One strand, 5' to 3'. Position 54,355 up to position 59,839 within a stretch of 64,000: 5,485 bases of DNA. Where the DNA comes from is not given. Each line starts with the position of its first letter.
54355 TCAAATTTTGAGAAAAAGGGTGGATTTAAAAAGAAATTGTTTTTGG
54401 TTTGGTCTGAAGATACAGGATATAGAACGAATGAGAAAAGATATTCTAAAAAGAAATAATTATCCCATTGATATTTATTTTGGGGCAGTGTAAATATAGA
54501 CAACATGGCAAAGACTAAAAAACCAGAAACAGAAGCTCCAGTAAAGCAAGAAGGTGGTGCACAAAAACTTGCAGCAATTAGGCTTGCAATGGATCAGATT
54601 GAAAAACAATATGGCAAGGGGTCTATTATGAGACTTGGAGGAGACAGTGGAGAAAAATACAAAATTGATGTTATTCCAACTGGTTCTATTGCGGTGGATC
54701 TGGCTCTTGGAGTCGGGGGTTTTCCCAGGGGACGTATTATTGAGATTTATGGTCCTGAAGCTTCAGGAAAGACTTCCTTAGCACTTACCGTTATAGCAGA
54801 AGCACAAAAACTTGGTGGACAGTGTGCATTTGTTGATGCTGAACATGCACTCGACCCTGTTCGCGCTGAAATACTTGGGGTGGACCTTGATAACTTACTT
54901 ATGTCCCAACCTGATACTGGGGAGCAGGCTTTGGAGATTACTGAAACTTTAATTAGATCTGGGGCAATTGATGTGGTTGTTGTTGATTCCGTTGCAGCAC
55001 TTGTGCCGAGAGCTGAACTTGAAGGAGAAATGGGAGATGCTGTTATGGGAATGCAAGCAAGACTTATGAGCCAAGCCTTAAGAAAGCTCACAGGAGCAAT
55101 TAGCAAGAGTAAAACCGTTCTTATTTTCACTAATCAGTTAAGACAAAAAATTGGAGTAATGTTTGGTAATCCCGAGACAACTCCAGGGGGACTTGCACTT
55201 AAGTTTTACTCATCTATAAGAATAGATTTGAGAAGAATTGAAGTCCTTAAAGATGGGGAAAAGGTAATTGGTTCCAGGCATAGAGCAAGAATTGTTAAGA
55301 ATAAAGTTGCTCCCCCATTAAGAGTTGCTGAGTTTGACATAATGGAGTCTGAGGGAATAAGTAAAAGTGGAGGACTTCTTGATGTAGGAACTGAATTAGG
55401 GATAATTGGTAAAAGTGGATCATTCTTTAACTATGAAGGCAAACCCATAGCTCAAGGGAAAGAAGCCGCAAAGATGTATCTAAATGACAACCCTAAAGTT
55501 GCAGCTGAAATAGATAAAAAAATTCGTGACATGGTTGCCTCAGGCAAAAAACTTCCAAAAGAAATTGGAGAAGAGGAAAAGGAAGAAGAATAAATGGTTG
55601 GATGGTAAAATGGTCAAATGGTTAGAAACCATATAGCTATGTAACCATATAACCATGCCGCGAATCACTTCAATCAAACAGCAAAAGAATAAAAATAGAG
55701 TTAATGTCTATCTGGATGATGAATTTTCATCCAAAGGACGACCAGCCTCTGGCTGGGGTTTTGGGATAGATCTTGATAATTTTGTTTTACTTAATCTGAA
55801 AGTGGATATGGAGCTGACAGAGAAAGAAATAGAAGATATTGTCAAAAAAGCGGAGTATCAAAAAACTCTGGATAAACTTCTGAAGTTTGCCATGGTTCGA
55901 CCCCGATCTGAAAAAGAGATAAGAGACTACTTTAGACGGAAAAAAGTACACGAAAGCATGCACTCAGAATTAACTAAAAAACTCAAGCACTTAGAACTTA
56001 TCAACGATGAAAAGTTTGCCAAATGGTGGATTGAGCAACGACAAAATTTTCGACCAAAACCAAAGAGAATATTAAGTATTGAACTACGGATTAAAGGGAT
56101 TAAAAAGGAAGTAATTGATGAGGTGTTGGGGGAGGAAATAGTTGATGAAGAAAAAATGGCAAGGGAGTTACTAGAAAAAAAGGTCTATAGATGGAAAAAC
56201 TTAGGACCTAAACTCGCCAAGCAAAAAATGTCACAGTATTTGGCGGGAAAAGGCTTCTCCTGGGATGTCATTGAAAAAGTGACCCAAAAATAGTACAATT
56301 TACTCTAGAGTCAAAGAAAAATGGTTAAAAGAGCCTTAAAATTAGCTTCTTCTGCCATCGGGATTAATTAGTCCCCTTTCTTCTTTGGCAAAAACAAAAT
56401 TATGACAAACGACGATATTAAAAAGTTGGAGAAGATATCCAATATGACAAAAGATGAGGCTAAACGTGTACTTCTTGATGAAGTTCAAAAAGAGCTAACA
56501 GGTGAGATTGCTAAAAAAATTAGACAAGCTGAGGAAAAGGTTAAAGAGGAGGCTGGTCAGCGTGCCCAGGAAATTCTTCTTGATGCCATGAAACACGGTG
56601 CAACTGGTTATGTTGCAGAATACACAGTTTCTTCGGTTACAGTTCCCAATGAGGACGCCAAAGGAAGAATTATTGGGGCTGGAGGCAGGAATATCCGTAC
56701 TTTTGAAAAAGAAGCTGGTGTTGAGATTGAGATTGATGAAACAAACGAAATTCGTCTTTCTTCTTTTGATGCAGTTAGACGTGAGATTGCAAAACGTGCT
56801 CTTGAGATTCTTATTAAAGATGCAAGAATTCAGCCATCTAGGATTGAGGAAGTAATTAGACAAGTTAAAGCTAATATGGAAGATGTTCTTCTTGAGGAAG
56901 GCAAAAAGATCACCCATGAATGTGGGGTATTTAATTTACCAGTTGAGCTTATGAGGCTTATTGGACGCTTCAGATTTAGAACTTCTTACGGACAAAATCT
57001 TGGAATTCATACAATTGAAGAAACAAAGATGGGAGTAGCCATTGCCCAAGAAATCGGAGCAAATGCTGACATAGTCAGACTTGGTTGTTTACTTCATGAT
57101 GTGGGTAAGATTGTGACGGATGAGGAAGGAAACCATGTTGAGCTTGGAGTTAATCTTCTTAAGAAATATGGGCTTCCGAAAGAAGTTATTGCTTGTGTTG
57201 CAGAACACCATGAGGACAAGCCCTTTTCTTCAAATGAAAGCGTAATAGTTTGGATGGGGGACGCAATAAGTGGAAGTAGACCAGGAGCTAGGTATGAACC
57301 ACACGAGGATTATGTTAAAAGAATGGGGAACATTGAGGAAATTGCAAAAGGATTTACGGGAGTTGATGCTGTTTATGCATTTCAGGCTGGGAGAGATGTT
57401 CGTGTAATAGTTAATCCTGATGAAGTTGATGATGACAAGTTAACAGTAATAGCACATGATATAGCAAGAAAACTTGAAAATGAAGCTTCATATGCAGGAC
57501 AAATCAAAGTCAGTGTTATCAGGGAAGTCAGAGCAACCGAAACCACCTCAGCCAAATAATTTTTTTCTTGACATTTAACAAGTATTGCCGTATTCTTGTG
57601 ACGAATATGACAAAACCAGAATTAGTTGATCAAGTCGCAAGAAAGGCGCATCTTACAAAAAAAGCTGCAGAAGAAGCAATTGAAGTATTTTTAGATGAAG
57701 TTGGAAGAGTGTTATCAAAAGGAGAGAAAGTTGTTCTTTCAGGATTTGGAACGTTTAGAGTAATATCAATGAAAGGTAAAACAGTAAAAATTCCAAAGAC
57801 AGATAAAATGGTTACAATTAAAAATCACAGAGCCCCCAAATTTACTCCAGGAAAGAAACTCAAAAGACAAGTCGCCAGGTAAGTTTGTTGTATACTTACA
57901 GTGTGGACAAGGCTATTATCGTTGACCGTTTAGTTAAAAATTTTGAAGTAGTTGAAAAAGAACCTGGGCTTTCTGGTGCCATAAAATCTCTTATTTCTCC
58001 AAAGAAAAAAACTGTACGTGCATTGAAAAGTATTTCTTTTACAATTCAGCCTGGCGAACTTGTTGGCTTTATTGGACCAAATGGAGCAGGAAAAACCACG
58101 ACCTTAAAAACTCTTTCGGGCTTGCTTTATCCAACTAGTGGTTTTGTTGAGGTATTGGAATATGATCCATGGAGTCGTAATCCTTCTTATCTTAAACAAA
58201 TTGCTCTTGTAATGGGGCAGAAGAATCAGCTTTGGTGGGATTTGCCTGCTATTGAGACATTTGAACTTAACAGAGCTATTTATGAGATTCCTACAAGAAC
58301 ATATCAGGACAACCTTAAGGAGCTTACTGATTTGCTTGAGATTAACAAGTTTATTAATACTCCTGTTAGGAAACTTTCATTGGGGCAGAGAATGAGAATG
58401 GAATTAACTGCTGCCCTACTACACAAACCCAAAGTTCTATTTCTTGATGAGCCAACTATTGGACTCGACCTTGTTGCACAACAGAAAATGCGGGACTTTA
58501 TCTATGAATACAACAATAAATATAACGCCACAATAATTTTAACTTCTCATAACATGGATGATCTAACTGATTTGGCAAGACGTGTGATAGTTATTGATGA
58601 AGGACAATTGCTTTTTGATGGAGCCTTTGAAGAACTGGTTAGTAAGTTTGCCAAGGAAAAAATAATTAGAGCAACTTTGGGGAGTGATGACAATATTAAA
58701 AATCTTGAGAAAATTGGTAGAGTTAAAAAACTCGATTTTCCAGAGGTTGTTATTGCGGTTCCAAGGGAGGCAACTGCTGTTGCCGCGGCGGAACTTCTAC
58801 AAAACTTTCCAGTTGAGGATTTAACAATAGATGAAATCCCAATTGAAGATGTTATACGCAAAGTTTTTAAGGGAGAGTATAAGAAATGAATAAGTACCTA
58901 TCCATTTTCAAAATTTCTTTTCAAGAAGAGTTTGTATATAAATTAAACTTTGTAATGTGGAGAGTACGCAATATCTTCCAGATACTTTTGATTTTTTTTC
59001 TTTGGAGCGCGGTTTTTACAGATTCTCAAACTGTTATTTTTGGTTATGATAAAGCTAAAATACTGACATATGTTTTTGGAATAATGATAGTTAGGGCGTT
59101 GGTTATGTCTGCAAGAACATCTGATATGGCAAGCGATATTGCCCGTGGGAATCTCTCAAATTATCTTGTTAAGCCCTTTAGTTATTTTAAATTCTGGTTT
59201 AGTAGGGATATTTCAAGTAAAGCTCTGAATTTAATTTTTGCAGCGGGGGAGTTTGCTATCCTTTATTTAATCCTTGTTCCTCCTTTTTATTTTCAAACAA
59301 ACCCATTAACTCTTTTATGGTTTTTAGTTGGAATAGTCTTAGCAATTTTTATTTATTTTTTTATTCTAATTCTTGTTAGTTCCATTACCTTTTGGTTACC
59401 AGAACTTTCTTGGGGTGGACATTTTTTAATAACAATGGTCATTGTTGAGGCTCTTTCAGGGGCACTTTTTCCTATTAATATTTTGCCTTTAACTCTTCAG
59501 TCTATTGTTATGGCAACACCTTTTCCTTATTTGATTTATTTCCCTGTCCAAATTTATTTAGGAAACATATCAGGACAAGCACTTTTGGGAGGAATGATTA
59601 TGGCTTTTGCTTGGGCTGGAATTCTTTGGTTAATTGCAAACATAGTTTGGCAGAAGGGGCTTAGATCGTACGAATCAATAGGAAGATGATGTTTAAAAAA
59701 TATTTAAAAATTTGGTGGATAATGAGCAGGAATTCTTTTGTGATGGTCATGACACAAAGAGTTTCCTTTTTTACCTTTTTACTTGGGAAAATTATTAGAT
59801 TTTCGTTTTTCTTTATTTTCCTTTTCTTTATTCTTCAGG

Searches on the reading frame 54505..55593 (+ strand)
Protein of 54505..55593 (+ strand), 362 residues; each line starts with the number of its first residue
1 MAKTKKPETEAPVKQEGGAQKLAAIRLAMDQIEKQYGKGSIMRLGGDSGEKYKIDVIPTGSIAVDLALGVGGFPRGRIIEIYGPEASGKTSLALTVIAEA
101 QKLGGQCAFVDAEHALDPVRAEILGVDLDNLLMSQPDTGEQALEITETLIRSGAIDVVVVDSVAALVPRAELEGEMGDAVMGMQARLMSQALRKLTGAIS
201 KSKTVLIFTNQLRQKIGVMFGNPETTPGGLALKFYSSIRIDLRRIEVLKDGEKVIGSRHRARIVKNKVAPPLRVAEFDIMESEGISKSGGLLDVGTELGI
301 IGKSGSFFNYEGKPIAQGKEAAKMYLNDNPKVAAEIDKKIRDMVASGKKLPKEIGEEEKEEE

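Call 94: search_protein_families(library=pfam, proteins=[window:54505-55593:+], max_evalue=0.001)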
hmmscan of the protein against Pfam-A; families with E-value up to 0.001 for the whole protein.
window:54505-55593:+ (362 aa): 5 families
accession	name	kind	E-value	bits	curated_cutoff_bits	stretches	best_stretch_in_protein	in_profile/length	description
PF00154.27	RecA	-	1.8e-130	434.5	27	1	24-286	2-262/262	recA bacterial DNA recombination protein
PF21096.2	RecA_C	-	3.6e-20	72.3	27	1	289-343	1-55/57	RecA C-terminal domain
PF08423.17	Rad51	-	4e-10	39.8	22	1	56-245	7-212/244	Rad51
PF06745.19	ATPase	-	5.8e-08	32.8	26.6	1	59-212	3-164/231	KaiC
PF01637.24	ATPase_2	-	0.0002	21.7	33.2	1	77-164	21-79/225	ATPase domain predominantly from Archaea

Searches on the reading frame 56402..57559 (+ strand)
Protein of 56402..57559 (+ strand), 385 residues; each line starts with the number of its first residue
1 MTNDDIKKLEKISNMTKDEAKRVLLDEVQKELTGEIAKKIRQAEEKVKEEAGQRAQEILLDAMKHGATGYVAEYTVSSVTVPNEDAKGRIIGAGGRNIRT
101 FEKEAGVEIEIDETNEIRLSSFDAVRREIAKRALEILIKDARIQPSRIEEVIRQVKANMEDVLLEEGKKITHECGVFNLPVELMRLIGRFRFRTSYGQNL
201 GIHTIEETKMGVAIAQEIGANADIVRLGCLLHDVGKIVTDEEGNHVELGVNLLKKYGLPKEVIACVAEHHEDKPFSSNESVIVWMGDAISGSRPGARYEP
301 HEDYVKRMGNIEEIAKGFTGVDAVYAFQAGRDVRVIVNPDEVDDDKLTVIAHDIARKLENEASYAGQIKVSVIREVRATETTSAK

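Call 94: search_protein_families(library=pfam, proteins=[window:56402-57559:+], max_evalue=0.001)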
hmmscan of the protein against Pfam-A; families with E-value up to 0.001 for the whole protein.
window:56402-57559:+ (385 aa): 5 families
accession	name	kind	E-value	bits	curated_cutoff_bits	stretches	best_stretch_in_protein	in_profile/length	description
PF12072.13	RNase_Y_N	-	3.8e-15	56.3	32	1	5-67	136-198/201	RNase Y N-terminal region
PF01966.28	HD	-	9.3e-14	52.2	22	1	202-274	3-90/116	HD domain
PF00013.35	KH_1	-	3e-07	30.5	21.5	1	78-133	3-63/66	KH domain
PF07650.23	KH_2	-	0.00011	22.4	22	1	84-127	33-75/78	KH domain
PF08668.18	HDOD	-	0.00045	20.2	22.9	0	244-271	168-195/196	HDOD domain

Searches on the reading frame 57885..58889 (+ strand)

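Call 94: search_protein_families(library=pfam, proteins=[window:57885-58889:+], max_evalue=0.001)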
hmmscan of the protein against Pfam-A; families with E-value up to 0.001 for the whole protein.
window:57885-58889:+ (334 aa): 4 families
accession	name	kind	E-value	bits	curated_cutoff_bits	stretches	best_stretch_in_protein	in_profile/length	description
PF00005.33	ABC_tran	-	5.4e-28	98.7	25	1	47-191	1-136/137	ABC transporter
PF13304.12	AAA_21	-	4.2e-13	50.5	27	1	158-223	232-299/304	AAA domain, putative AbiEii toxin, Type IV TA system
PF13401.12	AAA_22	-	3e-06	28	27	0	216-255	68-108/130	AAA domain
PF13175.12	AAA_15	-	3e-05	24.3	32.1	0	45-81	12-47/374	AAA ATPase domain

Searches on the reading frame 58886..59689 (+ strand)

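Call 94: search_protein_families(library=pfam, proteins=[window:58886-59689:+], max_evalue=0.001)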
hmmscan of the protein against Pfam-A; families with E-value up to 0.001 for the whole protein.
window:58886-59689:+ (267 aa): 1 family
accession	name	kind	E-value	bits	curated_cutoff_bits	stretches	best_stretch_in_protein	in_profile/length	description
PF06182.17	ABC2_membrane_6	-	2.8e-21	76.8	22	1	33-266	4-229/229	ABC-2 family transporter protein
